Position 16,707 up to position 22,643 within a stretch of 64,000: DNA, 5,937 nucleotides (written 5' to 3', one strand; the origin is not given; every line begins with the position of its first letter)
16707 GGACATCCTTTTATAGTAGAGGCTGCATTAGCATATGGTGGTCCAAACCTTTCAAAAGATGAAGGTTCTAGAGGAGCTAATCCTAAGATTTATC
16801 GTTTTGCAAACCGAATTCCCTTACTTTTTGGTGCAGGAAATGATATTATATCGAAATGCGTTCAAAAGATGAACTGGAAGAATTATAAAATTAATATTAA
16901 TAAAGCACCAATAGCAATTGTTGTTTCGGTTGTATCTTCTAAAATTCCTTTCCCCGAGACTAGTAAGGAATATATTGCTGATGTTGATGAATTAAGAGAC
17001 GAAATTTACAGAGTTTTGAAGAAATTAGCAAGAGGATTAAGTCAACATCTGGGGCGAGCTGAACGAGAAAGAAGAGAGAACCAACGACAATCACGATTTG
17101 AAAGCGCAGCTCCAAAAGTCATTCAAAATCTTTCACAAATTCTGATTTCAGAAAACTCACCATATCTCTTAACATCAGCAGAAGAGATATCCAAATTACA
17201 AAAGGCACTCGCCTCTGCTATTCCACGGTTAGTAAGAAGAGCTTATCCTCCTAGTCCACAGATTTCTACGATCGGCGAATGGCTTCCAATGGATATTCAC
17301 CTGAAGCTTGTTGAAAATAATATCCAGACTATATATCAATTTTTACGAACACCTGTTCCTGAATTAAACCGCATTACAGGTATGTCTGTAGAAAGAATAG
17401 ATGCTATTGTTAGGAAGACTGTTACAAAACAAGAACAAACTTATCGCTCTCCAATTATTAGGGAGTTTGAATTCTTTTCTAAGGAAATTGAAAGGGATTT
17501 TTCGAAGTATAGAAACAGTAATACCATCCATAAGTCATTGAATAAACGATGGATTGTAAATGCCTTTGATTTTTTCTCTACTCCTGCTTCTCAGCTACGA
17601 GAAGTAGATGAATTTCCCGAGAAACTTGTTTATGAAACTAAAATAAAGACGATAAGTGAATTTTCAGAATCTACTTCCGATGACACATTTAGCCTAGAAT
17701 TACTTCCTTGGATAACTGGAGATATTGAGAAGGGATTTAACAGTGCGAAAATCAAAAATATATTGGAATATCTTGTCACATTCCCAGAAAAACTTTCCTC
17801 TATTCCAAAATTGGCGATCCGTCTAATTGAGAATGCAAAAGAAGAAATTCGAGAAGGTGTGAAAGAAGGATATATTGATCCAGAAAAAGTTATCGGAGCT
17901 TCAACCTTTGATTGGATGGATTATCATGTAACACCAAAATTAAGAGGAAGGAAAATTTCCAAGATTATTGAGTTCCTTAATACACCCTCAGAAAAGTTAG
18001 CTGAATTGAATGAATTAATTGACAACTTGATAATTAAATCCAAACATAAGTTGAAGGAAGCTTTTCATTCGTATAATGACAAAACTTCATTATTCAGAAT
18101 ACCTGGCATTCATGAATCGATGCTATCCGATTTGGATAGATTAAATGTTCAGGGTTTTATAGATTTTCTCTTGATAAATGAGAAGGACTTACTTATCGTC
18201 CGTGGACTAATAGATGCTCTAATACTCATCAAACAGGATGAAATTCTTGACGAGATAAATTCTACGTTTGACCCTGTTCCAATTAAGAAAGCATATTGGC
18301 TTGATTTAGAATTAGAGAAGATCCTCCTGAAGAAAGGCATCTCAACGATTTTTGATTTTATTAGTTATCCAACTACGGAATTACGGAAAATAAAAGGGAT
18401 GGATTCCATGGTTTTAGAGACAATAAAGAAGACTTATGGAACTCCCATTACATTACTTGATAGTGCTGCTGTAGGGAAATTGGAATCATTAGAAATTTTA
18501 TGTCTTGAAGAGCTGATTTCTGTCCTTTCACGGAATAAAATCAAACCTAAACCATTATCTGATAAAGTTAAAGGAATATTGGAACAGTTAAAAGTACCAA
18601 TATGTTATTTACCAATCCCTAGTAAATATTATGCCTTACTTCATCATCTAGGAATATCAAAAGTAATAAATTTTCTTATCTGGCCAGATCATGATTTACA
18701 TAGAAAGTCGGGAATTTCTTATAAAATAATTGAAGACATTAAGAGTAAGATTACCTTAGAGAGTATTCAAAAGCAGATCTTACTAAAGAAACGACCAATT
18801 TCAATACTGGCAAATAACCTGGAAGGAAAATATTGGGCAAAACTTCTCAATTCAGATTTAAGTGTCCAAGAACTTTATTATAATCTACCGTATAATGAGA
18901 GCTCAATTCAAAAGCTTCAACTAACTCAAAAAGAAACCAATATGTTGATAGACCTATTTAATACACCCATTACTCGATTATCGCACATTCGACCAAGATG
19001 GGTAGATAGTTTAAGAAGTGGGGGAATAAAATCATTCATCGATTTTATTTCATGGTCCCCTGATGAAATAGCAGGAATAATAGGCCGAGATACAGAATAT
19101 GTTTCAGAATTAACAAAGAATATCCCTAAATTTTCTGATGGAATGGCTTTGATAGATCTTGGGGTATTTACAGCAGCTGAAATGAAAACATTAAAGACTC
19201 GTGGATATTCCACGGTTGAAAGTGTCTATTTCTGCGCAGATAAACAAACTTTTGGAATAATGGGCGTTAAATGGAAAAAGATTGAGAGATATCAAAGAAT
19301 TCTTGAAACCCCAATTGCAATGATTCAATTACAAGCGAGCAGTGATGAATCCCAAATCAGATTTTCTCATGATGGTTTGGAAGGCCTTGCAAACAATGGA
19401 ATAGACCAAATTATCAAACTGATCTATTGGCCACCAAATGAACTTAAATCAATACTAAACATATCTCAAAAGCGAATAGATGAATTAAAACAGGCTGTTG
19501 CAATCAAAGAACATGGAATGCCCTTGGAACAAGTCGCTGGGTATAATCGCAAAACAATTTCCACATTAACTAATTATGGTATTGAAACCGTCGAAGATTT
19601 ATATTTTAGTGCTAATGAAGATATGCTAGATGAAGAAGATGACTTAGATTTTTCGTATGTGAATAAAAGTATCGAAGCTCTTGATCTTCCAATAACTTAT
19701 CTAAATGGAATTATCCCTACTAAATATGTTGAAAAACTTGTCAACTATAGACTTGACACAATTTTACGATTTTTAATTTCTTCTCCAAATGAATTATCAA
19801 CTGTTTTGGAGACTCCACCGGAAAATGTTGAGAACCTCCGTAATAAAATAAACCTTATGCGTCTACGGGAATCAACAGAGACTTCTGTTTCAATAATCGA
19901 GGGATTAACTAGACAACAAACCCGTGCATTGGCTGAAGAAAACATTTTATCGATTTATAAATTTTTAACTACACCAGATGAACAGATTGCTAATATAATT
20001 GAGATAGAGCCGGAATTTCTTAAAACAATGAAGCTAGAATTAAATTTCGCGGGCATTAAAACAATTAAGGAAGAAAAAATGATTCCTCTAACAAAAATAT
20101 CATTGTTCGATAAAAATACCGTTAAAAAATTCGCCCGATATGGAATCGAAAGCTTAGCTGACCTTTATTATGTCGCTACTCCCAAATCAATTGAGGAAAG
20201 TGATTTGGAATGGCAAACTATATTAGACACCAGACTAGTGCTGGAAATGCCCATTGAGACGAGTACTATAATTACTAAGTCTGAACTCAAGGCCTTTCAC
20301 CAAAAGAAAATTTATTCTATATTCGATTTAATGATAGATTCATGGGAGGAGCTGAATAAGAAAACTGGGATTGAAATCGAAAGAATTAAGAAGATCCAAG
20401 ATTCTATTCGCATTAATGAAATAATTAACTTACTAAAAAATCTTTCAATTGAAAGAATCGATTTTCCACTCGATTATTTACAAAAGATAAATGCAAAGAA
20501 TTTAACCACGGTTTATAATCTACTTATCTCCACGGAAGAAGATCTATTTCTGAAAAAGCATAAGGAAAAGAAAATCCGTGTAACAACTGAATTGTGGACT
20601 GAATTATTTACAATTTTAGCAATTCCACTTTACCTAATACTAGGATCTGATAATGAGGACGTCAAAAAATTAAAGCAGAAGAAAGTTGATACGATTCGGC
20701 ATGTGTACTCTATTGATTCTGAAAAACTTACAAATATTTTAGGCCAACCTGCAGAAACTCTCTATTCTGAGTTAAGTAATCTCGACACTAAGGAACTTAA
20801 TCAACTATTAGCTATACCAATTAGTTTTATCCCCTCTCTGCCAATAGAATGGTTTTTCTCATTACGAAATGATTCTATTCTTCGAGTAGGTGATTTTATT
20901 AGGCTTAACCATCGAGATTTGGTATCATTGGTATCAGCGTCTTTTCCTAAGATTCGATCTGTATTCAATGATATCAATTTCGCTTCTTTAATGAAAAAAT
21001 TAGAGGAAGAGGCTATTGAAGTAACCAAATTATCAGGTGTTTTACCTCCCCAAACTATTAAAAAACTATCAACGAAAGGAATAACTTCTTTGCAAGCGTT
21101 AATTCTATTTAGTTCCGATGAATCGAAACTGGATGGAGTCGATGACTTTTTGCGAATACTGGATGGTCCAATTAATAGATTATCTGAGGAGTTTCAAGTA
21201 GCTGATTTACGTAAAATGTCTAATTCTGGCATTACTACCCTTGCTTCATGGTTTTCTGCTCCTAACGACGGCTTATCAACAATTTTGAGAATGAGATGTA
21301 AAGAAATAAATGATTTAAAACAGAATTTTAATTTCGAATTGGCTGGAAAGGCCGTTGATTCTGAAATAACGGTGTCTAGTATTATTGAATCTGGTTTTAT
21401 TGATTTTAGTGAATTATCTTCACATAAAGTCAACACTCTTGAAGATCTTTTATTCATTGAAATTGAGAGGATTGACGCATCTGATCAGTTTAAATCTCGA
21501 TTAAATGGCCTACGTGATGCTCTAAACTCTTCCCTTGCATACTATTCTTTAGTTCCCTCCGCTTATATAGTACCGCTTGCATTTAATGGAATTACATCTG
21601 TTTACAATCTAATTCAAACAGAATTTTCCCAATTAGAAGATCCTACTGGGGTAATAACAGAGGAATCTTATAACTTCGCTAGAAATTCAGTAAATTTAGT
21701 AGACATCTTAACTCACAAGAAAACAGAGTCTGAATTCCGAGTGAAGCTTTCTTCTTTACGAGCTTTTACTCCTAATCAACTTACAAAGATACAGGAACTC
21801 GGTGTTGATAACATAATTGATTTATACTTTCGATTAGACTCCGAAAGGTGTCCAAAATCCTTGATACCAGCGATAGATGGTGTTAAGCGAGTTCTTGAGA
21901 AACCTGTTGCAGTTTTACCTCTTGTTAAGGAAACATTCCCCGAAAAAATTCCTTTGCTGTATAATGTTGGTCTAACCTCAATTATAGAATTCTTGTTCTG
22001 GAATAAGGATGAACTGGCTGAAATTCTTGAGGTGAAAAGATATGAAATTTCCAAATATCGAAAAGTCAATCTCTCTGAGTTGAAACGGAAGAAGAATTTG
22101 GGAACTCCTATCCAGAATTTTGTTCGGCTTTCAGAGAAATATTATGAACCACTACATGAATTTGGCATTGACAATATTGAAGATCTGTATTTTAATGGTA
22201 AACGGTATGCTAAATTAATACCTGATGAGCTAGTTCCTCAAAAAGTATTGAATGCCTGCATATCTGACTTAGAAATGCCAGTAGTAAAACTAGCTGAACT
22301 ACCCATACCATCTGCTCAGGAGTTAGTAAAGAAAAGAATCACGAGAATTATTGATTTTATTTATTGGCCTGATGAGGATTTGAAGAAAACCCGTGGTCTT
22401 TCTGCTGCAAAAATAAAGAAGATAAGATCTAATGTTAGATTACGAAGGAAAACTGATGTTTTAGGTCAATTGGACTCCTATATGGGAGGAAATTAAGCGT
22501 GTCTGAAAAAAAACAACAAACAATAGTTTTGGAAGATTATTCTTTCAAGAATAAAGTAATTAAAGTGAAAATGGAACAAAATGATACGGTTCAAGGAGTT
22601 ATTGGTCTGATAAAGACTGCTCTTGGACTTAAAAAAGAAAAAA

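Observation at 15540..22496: Giant topoisomerase VI-B fused to about 25 tandem (HhH)2-like repeats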

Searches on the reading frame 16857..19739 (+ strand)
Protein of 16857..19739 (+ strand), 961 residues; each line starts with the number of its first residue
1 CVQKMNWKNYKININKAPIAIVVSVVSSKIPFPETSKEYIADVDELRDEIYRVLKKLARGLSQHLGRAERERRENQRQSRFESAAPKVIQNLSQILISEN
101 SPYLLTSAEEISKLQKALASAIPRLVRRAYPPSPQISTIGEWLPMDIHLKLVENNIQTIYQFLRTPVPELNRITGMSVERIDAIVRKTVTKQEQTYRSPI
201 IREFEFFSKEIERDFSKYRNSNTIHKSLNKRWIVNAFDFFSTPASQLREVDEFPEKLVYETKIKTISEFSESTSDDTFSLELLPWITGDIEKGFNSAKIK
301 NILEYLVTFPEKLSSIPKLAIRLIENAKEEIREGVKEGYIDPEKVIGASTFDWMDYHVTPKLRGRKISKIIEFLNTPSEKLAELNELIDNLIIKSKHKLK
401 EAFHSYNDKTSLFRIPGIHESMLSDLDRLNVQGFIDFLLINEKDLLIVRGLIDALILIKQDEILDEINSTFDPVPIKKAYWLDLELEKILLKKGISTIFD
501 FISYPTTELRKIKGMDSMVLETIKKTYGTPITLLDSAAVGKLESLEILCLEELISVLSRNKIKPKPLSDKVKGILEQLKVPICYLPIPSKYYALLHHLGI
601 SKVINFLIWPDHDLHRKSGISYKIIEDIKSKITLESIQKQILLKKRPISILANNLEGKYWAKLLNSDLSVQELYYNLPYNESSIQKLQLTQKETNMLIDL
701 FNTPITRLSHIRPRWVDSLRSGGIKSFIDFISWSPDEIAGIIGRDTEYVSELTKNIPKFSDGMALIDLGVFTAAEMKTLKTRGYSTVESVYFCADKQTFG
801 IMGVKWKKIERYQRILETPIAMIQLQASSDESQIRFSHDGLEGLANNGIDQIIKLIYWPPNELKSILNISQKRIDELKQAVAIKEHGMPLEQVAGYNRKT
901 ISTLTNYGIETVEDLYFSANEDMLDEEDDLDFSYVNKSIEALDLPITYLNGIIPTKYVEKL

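Call 39: predict_structure(alignment_id=A1)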
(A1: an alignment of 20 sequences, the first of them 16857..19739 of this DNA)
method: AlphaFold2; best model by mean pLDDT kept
length: 961 residues; sequences in the alignment: 20
mean_pLDDT: 71.3   pTM: 0.43
mean pLDDT of the five models: 71.3, 70.6, 70.3, 68.2, 64.3
residues with pLDDT >= 90: 183; 70-90: 417; 50-70: 160; < 50: 201
segments of 3 or more residues with pLDDT < 50: 1-142, 158-160, 189-202, 529-536, 826-834, 943-954, 956-961
pLDDT, mean of each block of 10 residues (from residue 1): 34 36 32 29 36 38 37 40 37 37 37 39 34 35 56 56 65 77 57 37 71 88 73 63 77 92 91 84 85 90 93 91 92 90 85 84 88 93 92 91 87 89 90 93 90 91 77 55 73 77 72 69 54 46 60 72 79 87 88 85 87 76 83 88 91 84 89 82 77 86 91 89 89 91 90 89 81 85 86 74 74 78 51 56 79 88 84 79 58 65 69 61 55 65 44 44 39
secondary structure, 60 per line:
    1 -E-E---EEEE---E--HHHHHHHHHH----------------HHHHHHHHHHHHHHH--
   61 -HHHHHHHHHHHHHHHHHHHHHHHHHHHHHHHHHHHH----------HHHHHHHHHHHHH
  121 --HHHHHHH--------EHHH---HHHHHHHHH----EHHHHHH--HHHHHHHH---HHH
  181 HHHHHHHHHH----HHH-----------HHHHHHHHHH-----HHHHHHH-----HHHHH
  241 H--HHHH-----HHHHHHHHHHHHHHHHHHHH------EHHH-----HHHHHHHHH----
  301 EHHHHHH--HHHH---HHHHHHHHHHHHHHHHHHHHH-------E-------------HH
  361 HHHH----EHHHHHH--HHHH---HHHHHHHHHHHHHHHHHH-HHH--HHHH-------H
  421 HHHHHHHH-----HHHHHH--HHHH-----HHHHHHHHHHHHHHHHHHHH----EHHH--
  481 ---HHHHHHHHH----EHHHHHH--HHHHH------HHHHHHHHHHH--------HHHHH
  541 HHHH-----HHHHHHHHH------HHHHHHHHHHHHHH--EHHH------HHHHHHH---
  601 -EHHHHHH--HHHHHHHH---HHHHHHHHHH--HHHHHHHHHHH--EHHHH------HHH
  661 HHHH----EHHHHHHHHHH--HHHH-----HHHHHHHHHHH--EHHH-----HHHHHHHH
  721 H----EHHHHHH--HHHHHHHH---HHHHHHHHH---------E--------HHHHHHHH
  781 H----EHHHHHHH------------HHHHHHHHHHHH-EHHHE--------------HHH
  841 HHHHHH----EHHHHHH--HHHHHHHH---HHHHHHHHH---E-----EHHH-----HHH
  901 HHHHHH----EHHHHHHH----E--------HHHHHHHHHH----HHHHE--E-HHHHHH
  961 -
elements in order (helices of 4 or more, strands of 3 or more residues): E8-11 H18-27 H44-58 H62-97 H108-120 H123-129 H145-153 H159-164 H167-174 H178-190 H209-218 H224-230 H236-241 H244-247 H253-272 H288-296 H302-307 H310-313 H317-337 H359-364 H370-375 H378-381 H385-402 H409-412 H420-428 H434-439 H442-445 H451-470 H484-492 H498-503 H506-510 H517-527 H536-544 H550-558 H565-578 H591-597 H603-608 H611-618 H622-631 H634-644 H648-651 H658-664 H670-679 H682-685 H691-701 H713-721 H727-732 H735-742 H746-754 H773-781 H787-793 H806-817 H838-846 H852-857 H860-867 H871-879 H898-906 H912-918 H932-941 H946-949 H955-960

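Call 42: fold_search(model_id=the predicted structure, library=pdb)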
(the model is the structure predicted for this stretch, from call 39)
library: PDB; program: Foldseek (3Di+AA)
matches with E <= 10: 139; with E <= 0.001: 0
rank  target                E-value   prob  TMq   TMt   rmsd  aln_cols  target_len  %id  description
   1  8df9_A                2.6e-01  0.08  0.07  0.08  34.7       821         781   14  Structure of M. kandleri topoisomerase V in complex with DNA. 38 base pair asymmetric DNA complex (released 2022-08-31)
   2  8df9_B                2.9e-01  0.08  0.07  0.08  37.7       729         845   13  Structure of M. kandleri topoisomerase V in complex with DNA. 38 base pair asymmetric DNA complex (released 2022-08-31)
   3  4efc_B                1.4e+00  0.04  0.06  0.10  35.1       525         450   11  Crystal Structure of Adenylosuccinate Lyase from Trypanosoma Brucei, Tb427tmp.160.5560 (released 2013-02-13)
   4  9zzr_C                1.5e+00  0.16  0.06  0.15  19.8       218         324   10  Cryo-EM Structure of a RAD51 filament bound by ssDNA and the XRCC3-RAD51C-RAD51D-XRCC2 paralog complex (released 2026-04-01)
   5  9q2a_B                1.7e+00  0.99  0.05  0.15   2.4        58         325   21  BCDX2-CX3-RAD51-RAD51-ssDNA supercomplex (released 2026-03-04)
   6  2zuc_B                1.9e+00  0.09  0.06  0.16  18.4       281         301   14  Crystal structure of left-handed RadA filament (released 2009-04-07)
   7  6psv_L                2.1e+00  0.03  0.06  0.10  33.1       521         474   11  Escherichia coli RNA polymerase promoter unwinding intermediate (TpreRPo) with TraR and rpsT P2 promoter (released 2020-03-25)
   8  8iuf_A6               2.1e+00  0.03  0.05  0.10  39.5       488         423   12  Cryo-EM structure of Euglena gracilis super-complex I+III2+IV, composite (released 2024-02-28)
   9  9j9f                  2.2e+00  0.01  0.07  0.05  43.2      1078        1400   10  Bovine ABCC1 conformation 1 (released 2025-09-03)
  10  8y5l_NA               2.4e+00  0.25  0.06  0.11  12.9       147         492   15  E.coli transcription translation coupling complex in TTC-B state 1 (subclass1) containing mRNA with 30-mer spacer, Nu (released 2025-08-13)
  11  9q2a_A                2.5e+00  0.82  0.06  0.16   7.8        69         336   20  BCDX2-CX3-RAD51-RAD51-ssDNA supercomplex (released 2026-03-04)
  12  7zda_C                2.5e+00  0.03  0.06  0.08  24.4       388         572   10  IF(apo/asym) conformation of CydDC in ADP+Pi(CydC)/ATP(CydD) bound state (Dataset-2) (released 2023-04-19)
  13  2zj8                  2.6e+00  0.05  0.05  0.07  24.5       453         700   13  Archaeal DNA helicase Hjm apo state in form 2 (released 2009-02-10)
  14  9ijj_4L               2.6e+00  0.01  0.05  0.05  53.5      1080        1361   11  In situ structure of the central apparatus in mouse sperm axoneme. (released 2025-06-04)
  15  6kip_B                2.7e+00  0.12  0.11  0.24  16.9       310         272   12  Crystal structure of PTPRD phosphatase domain in complex with Liprin-alpha3 tandem SAM domains (released 2020-02-12)
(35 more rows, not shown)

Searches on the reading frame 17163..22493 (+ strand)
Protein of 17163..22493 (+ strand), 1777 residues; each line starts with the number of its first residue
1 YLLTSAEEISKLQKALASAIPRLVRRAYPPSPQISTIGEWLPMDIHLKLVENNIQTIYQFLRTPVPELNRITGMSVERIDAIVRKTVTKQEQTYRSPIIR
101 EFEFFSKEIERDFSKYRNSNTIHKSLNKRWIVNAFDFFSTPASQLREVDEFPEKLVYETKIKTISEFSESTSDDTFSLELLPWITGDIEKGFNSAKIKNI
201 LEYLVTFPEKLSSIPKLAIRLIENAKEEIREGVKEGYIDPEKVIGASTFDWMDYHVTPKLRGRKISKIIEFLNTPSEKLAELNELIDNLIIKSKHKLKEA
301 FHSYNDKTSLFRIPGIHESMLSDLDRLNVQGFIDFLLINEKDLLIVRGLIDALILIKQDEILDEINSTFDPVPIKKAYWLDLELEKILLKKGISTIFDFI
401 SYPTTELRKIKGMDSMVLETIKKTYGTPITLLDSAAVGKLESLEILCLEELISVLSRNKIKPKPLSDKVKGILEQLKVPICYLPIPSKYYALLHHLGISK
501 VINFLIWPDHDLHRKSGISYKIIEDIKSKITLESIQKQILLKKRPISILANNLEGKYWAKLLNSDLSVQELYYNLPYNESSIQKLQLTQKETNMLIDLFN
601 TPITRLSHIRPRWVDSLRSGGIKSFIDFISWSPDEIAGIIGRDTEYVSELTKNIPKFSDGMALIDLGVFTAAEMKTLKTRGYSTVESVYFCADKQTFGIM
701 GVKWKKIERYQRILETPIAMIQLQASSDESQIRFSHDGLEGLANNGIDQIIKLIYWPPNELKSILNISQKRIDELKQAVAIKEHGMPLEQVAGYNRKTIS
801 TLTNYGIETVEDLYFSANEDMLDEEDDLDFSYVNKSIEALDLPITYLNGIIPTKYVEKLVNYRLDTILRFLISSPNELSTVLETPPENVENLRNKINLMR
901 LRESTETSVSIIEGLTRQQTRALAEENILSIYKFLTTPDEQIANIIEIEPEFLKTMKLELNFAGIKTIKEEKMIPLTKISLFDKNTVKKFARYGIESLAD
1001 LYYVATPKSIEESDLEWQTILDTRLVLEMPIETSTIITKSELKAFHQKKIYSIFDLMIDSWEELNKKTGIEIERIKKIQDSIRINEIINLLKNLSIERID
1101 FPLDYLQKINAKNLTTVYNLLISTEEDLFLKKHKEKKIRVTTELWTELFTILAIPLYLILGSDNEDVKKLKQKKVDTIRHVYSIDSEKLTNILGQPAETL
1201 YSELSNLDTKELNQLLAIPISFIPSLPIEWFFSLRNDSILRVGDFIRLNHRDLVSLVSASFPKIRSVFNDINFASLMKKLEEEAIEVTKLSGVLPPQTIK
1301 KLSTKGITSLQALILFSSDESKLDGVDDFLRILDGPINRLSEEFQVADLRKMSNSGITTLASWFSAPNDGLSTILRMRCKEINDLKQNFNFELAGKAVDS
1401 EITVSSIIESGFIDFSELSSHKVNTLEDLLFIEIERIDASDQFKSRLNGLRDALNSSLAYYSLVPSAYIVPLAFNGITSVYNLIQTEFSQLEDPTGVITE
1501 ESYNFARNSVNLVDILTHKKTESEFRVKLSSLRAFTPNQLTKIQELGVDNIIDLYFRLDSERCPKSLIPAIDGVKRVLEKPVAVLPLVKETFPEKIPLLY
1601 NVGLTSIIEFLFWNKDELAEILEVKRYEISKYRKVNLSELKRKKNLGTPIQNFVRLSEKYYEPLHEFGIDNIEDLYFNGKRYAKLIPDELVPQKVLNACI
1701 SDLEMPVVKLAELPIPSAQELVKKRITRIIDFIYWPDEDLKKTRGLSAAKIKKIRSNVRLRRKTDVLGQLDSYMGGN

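Call 13: find_homologous_proteins(query=window:17163-22493:+)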
Query window:17163-22493:+ (1777 aa): 34 proteins with E <= 0.001 among 8000 candidates.
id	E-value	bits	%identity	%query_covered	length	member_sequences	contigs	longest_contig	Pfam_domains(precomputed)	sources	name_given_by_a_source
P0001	0.0e+0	3893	100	100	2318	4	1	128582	PF09239.18,PF21794.4,PF14520.13,PF03118.22,PF02518.32,PF26169.1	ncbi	-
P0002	0.0e+0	3423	87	100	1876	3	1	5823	PF09239.18,PF21794.4,PF14520.13,PF03118.22,PF26169.1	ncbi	ncbi:MAG: hypothetical protein ACW98F_12265, partial [Candidatus Hodarchaeales archaeon]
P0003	0.0e+0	3332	85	100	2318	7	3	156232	PF09239.18,PF21794.4,PF14520.13,PF03118.22,PF02518.32,PF26169.1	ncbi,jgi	ncbi:MAG: DNA topoisomerase VI subunit B [Candidatus Hodarchaeales archaeon]|jgi:DNA topoisomerase-6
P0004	0.0e+0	3215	82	100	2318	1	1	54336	PF09239.18,PF21794.4,PF14520.13,PF03118.22,PF02518.32,PF22993.5,PF26169.1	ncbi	-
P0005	0.0e+0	2816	70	100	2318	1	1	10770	PF09239.18,PF21794.4,PF14520.13,PF03118.22,PF20451.4,PF26169.1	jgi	jgi:DNA topoisomerase-6 subunit B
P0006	0.0e+0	2768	69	100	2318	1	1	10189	PF09239.18,PF21794.4,PF14520.13,PF02518.32,PF26169.1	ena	-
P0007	0.0e+0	2599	66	100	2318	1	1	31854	PF09239.18,PF21794.4,PF14520.13,PF02518.32,PF26169.1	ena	-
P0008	0.0e+0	2566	65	100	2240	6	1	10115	PF09239.18,PF21794.4,PF14520.13,PF26169.1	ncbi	ncbi:MAG: DNA topoisomerase VI subunit B [Candidatus Hodarchaeales archaeon]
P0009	0.0e+0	2418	69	89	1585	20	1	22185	PF21794.4,PF14520.13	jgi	jgi:hypothetical protein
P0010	0.0e+0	2282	58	100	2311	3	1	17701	PF09239.18,PF21794.4,PF14520.13,PF03118.22,PF26169.1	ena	-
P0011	0.0e+0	2269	58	100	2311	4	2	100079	PF09239.18,PF21794.4,PF14520.13,PF26169.1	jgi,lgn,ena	-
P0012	0.0e+0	2268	58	100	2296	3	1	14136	PF09239.18,PF21794.4,PF14520.13,PF03118.22,PF02518.32,PF26169.1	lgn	-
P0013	0.0e+0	2267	58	100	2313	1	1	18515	PF09239.18,PF21794.4,PF14520.13,PF03118.22,PF26169.1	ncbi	-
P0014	0.0e+0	2257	58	100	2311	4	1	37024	PF09239.18,PF21794.4,PF14520.13,PF26169.1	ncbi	ncbi:MAG: DNA topoisomerase VI subunit B [Candidatus Thorarchaeota archaeon]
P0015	0.0e+0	2255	58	100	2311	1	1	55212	PF09239.18,PF21794.4,PF14520.13,PF03118.22,PF02518.32,PF26169.1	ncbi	ncbi:MAG: DNA topoisomerase VI subunit B [Candidatus Hodarchaeota archaeon]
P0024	0.0e+0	2088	54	100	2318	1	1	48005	PF09239.18,PF21794.4,PF14520.13,PF02518.32,PF26169.1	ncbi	ncbi:MAG: DNA topoisomerase VI subunit B [Candidatus Hodarchaeales archaeon]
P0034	1.2e-47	180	23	27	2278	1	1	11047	PF09239.18,PF21794.4,PF14520.13,PF03118.22,PF26169.1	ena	-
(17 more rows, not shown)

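Call 28: find_encoding_contigs(protein=P0034, flank=8000, max_places=3)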
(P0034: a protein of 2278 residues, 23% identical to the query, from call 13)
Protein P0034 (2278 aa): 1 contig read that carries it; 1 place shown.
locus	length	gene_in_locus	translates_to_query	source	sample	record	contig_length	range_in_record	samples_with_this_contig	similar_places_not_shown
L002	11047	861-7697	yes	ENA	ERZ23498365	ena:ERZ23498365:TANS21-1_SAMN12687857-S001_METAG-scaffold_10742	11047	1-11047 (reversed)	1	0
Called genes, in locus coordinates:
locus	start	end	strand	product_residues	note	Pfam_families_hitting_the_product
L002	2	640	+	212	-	?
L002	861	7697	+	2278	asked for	PF09239:Topo-VIb_trans, PF03118:RNA_pol_A_CTD (faint), PF14520:HHH_5 (faint), PF21794:RAD51D_N (faint), PF26169:HHH_XRCC3_RpoA (faint)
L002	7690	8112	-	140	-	-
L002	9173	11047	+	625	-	?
